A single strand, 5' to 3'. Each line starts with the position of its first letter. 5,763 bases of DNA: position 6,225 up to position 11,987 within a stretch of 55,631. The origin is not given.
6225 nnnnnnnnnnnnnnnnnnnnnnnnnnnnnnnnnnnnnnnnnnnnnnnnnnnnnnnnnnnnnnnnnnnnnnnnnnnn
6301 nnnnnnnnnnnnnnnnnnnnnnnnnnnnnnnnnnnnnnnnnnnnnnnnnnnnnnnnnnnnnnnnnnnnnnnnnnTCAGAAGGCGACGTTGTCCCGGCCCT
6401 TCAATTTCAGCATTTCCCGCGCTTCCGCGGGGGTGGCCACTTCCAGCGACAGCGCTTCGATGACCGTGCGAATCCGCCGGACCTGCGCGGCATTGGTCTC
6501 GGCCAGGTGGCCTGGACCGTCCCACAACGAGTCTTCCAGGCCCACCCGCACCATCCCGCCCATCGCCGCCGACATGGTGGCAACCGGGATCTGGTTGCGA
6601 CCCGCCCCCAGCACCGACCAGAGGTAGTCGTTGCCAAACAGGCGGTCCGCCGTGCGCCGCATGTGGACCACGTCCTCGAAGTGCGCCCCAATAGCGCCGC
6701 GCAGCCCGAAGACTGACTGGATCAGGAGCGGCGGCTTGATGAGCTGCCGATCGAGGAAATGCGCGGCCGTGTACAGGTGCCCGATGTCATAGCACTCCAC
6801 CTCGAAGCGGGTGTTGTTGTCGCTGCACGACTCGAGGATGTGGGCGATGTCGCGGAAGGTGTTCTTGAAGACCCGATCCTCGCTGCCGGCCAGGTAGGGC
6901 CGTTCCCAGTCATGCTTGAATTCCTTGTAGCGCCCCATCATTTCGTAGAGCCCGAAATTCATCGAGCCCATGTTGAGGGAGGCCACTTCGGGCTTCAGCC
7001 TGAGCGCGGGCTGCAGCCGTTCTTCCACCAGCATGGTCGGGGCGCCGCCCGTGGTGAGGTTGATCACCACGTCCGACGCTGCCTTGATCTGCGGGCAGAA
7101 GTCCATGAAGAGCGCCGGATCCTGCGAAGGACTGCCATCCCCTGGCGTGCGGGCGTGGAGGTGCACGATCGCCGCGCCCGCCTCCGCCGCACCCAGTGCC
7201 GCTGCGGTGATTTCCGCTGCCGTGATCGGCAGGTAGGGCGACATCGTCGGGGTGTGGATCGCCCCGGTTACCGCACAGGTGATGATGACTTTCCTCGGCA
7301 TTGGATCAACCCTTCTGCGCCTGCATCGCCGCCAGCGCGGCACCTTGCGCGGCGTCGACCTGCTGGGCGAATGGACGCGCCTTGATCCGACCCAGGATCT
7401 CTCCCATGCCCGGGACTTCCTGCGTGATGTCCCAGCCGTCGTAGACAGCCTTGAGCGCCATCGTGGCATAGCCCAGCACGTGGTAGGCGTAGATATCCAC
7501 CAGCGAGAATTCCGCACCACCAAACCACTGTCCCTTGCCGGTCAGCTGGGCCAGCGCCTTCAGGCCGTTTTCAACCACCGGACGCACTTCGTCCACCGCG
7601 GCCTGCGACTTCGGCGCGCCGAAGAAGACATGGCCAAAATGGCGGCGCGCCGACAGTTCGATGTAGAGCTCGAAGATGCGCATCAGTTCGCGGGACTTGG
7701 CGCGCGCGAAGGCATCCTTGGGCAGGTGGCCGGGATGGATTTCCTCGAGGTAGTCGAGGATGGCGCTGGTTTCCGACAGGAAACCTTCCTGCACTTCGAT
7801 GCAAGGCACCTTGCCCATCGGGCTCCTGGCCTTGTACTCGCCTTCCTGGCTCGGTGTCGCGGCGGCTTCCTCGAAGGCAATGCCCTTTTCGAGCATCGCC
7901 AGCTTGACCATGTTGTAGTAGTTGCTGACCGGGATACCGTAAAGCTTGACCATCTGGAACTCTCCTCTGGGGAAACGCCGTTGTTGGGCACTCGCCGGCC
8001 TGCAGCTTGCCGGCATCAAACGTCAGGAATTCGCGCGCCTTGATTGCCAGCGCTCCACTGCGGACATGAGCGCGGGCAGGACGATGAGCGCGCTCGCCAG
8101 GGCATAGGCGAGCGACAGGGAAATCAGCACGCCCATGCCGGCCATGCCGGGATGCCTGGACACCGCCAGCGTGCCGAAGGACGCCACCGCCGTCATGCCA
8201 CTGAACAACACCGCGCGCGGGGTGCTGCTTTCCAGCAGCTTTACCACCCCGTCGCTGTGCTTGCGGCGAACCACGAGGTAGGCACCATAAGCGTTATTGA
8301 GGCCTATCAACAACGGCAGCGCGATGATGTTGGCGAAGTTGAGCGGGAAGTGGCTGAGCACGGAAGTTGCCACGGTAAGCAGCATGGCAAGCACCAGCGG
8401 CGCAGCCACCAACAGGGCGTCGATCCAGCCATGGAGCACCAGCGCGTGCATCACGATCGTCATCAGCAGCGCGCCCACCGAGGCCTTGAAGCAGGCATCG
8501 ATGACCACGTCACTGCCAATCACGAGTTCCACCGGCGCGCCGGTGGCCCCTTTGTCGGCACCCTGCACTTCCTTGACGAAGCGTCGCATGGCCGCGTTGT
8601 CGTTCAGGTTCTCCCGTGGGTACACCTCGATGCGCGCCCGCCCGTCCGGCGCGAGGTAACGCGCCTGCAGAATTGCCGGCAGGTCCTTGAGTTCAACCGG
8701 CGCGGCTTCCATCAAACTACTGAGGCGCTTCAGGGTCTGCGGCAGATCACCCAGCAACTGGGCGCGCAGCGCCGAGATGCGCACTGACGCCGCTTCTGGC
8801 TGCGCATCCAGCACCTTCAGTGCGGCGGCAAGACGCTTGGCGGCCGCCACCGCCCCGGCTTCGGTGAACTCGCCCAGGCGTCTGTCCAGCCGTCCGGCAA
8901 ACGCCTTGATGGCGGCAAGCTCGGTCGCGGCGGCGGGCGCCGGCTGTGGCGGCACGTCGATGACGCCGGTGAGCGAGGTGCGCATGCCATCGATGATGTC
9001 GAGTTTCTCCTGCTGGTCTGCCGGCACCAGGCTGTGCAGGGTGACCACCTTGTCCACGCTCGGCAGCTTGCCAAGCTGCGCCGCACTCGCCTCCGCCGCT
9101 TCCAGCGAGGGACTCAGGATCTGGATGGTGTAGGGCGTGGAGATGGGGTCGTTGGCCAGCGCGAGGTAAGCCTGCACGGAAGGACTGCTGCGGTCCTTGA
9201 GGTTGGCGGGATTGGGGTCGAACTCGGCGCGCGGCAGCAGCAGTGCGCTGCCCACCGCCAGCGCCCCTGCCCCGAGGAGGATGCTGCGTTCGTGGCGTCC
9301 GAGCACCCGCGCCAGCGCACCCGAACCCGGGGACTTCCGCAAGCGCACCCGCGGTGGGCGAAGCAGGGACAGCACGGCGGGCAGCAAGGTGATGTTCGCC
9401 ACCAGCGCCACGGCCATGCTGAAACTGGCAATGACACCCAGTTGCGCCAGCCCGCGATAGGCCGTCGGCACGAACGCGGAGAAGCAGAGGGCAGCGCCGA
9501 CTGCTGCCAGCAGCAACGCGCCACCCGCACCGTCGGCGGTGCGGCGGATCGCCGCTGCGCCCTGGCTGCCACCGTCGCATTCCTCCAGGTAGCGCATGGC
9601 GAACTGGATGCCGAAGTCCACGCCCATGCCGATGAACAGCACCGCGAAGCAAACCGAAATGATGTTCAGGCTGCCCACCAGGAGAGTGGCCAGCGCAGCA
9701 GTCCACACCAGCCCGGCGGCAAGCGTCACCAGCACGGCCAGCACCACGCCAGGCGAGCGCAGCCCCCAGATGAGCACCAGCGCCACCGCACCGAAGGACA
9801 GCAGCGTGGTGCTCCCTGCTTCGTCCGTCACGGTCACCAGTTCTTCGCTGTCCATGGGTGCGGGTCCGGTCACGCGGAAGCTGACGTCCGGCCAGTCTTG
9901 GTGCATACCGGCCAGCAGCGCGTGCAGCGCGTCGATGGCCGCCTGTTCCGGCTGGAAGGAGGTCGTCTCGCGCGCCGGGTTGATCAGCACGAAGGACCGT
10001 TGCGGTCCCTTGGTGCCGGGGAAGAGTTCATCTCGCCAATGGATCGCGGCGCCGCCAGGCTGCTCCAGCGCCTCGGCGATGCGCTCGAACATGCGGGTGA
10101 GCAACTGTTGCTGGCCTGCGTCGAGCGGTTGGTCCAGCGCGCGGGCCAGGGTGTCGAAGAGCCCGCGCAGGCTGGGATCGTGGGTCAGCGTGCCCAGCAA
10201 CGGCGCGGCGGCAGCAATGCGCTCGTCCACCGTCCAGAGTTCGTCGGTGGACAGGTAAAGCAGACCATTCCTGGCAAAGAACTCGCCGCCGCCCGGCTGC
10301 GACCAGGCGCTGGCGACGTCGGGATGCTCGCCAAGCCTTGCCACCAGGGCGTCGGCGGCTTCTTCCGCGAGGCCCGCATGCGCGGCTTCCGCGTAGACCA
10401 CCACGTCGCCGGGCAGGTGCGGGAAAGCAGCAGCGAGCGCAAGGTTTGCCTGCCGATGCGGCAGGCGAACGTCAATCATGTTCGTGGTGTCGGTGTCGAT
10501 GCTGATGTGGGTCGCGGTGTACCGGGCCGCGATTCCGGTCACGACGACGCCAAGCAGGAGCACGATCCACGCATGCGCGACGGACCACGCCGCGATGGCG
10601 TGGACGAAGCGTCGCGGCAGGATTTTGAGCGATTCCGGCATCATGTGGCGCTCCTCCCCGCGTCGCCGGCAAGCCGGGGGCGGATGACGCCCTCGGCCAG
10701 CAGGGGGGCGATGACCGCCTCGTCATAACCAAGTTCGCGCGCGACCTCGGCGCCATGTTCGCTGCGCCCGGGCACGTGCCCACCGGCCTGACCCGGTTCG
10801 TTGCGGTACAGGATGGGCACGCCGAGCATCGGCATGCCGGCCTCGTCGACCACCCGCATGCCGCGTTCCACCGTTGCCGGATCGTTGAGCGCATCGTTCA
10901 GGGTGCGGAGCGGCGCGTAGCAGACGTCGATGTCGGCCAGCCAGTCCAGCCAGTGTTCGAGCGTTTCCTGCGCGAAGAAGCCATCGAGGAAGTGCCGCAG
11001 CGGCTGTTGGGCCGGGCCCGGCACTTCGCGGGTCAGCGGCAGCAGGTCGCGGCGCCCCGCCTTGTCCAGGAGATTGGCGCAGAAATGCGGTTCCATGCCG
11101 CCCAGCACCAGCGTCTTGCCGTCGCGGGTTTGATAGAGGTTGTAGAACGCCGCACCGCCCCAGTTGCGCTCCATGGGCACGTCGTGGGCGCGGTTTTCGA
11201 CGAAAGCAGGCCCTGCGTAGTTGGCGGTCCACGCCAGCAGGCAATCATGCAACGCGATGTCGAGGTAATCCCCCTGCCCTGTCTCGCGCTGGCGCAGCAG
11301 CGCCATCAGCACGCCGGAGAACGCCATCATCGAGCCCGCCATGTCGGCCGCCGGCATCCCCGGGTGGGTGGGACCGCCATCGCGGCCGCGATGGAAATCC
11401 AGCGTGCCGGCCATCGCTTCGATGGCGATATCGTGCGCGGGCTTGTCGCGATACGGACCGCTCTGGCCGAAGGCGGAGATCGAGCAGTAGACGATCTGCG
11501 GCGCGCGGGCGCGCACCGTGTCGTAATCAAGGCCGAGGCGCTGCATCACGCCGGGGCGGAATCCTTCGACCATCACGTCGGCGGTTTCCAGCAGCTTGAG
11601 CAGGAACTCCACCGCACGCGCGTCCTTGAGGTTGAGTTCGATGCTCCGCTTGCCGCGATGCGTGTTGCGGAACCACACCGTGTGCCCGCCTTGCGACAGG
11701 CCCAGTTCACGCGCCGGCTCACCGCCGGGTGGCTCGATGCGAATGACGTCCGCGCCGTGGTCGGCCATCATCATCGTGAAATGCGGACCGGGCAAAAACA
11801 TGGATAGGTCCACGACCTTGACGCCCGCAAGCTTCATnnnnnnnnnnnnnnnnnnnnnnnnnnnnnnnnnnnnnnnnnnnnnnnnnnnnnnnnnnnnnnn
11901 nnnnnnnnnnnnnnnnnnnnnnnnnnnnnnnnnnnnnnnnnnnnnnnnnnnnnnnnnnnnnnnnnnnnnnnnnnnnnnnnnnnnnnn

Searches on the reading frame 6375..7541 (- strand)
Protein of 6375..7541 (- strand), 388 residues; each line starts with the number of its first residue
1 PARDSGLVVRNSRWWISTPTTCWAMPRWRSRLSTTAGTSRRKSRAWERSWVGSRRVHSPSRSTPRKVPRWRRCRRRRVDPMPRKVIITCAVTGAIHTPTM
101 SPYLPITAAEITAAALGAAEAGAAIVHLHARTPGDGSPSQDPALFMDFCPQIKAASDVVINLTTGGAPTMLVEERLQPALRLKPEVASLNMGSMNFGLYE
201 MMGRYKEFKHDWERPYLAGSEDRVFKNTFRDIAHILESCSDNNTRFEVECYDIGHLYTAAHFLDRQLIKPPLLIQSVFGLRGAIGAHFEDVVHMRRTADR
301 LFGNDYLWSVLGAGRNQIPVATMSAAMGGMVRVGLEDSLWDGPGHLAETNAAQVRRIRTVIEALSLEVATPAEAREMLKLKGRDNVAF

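Call 7: search_protein_families(library=pfam, proteins=[window:6375-7541:-])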
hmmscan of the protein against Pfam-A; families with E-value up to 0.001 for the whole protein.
window:6375-7541:- (388 aa): 1 family
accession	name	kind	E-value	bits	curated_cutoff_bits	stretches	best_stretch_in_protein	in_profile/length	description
PF05853.18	BKACE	-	3.6e-105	351.7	24.8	1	84-380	1-274/274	beta-keto acid cleavage enzyme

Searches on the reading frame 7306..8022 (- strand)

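Call 7: search_protein_families(library=pfam, proteins=[window:7306-8022:-])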
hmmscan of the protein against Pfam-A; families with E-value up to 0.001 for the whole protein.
window:7306-8022:- (238 aa): 5 families
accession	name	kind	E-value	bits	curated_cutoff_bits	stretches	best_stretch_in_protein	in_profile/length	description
PF13417.12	GST_N_3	-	1.2e-14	54.9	22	1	27-98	1-73/75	Glutathione S-transferase, N-terminal domain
PF13409.12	GST_N_2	-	5.5e-09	36.9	25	1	33-94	2-69/70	Glutathione S-transferase, N-terminal domain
PF02798.26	GST_N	-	1.9e-08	34.9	20.9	1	25-93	3-75/76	Glutathione S-transferase, N-terminal domain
PF13410.11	GST_C_2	-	1.4e-07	31.9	24.9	1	140-204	1-61/69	Glutathione S-transferase, C-terminal domain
PF00043.30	GST_C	-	5.7e-06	26.9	20.7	1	130-188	9-69/93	Glutathione S-transferase, C-terminal domain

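Call 85: search_protein_families(library=ncbifam, proteins=[window:7306-8022:-], max_evalue=0.00001)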
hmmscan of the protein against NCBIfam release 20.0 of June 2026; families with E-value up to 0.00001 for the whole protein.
window:7306-8022:- (238 aa): 6 families
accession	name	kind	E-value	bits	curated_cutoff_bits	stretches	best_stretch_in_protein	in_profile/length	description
NF050814.1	FtsZBindFzlA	equivalog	5.7e-13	49.1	300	1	25-183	5-176/228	FtsZ-binding protein FzlA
TIGR01262.1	maiA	equivalog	4.1e-11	42.9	171.05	1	58-180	33-167/211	maleylacetoacetate isomerase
NF011693.0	PRK15113.1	equivalog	1.1e-09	38.3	150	1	33-176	16-168/214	glutathione transferase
NF007016.1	PRK09481.1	equivalog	2.5e-09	36.9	314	1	26-180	12-162/209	stringent starvation protein SspA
NF007682.0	PRK10357.1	equivalog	1.8e-08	34.2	181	1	26-199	2-176/202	glutathione S-transferase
NF007831.0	PRK10542.1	equivalog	6.2e-06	25.9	198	1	62-192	42-170/201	glutathione transferase GstA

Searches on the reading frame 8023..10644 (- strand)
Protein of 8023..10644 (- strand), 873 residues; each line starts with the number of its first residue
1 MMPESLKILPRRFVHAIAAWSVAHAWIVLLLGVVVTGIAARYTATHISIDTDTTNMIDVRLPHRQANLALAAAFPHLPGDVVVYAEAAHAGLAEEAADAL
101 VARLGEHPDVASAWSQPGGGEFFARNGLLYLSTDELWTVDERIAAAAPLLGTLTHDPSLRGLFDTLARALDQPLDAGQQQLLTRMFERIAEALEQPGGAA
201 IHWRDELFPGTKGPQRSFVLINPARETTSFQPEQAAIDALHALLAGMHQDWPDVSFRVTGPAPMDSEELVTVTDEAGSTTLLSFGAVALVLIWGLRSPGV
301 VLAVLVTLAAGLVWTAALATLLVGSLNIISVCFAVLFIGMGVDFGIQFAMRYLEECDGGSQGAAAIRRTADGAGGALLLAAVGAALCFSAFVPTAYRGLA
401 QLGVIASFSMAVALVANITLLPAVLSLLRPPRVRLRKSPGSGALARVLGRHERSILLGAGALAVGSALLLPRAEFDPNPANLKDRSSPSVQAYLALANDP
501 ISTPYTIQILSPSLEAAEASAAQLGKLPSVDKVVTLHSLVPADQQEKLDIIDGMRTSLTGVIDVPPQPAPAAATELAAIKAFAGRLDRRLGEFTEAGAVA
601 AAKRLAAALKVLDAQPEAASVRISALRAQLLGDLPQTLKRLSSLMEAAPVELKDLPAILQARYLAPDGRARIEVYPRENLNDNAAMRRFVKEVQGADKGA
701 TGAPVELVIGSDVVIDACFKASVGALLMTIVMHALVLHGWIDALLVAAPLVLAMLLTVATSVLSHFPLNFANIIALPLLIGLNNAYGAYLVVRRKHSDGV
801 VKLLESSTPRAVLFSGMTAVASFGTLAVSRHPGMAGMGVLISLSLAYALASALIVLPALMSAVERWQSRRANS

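Call 7: search_protein_families(library=pfam, proteins=[window:8023-10644:-])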
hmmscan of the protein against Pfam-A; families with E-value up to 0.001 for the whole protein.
window:8023-10644:- (873 aa): 1 family
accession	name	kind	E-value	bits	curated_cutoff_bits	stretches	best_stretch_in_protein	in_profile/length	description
PF03176.21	MMPL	-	1.1e-23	84.1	20.5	2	234-428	104-302/333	MMPL family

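Call 85: search_protein_families(library=ncbifam, proteins=[window:8023-10644:-], max_evalue=0.00001)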
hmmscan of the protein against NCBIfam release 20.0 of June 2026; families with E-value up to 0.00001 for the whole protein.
window:8023-10644:- (873 aa): 5 families
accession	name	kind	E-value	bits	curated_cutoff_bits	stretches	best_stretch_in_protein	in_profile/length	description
TIGR03480.1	HpnN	hypoth_equivalog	1.2e-249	830.8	751.85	1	14-863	2-859/862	hopanoid biosynthesis associated RND transporter like protein HpnN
NF052374.1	HopndTporHpnN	equivalog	8.5e-206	685.8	1100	1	13-861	4-855/858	hopanoid transporter HpnN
NF045600.2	BstA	equivalog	8.2e-43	146.4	1400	2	603-860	636-894/903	sterol transporter cytoplasmic membrane protein BstA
TIGR00921.1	2A067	subfamily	1.1e-31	109.7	351.9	2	248-427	554-733/733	hydrophobe/amphiphile efflux-3 (HAE3) family transporter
TIGR00833.1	actII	subfamily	3.7e-24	85.1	874.7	1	254-533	153-452/910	MMPL family RND transporter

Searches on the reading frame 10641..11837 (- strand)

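Call 7: search_protein_families(library=pfam, proteins=[window:10641-11837:-])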
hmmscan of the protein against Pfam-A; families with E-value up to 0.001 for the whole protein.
window:10641-11837:- (398 aa): 1 family
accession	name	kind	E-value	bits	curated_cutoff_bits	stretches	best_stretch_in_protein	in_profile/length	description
PF02515.22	CoA_transf_3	-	6e-94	315.6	23.3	1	3-361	1-365/366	CoA-transferase family III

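Call 85: search_protein_families(library=ncbifam, proteins=[window:10641-11837:-], max_evalue=0.00001)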
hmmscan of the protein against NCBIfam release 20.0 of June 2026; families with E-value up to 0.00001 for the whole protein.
window:10641-11837:- (398 aa): 7 families
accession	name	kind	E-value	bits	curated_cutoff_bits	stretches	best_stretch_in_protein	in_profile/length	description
NF008511.0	PRK11430.1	equivalog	1.2e-48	166.1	522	1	4-344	11-353/381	CoA:oxalate CoA-transferase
NF052585.1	SucGlutTfsCaiB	equivalog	1.8e-48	165.1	750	1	3-370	8-389/394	succinate--glutarate CoA-transferase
NF041294.1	Scnl_mescCoAtase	equivalog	1.8e-47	162.3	700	1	3-365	4-379/381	succinyl-CoA:mesaconate CoA-transferase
NF003809.0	PRK05398.1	subfamily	4.3e-40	137.5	442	1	3-202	5-206/416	formyl-CoA transferase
TIGR03253.1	oxalate_frc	equivalog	6.2e-38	130.6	504.2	1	3-202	4-205/416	formyl-CoA transferase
NF002914.1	PRK03525.1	equivalog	3.7e-31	108.4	413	1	3-386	10-398/400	L-carnitine CoA-transferase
TIGR04253.1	mesacon_CoA_iso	equivalog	4.6e-18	65.4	725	1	3-316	3-324/403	2-methylfumaryl-CoA isomerase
